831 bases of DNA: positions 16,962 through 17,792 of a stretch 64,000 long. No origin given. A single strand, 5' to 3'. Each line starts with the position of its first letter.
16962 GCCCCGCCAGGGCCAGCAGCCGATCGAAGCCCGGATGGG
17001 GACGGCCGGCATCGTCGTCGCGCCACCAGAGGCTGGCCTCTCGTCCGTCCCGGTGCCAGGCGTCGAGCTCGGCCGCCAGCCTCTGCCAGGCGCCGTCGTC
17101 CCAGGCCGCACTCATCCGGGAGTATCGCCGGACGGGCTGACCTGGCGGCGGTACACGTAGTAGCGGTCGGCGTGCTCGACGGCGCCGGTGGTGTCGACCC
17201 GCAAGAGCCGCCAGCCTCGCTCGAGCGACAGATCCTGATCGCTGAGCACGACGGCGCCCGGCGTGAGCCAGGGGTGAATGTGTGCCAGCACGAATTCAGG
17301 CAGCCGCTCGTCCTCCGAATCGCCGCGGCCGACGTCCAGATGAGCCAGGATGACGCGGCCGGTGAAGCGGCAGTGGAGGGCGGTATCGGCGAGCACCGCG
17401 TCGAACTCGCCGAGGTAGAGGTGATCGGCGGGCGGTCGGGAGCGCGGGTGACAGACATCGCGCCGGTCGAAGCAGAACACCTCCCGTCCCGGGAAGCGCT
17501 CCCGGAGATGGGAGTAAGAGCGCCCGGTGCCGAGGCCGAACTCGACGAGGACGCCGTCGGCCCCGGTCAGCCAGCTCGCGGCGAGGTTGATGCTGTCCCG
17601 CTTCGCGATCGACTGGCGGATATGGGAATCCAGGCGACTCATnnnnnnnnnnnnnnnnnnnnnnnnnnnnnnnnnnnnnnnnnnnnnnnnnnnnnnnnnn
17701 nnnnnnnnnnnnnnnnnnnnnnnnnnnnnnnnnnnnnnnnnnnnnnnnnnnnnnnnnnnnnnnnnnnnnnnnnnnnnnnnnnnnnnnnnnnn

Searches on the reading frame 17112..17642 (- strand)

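Call 78: search_protein_families(library=pfam, proteins=[window:17112-17642:-], max_evalue=0.001)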
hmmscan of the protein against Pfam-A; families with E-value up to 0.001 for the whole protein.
window:17112-17642:- (176 aa): 1 family
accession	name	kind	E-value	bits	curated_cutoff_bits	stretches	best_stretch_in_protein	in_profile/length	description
PF12692.13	Methyltransf_17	-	3.3e-31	108.9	27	1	1-166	1-160/160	S-adenosyl-L-methionine methyltransferase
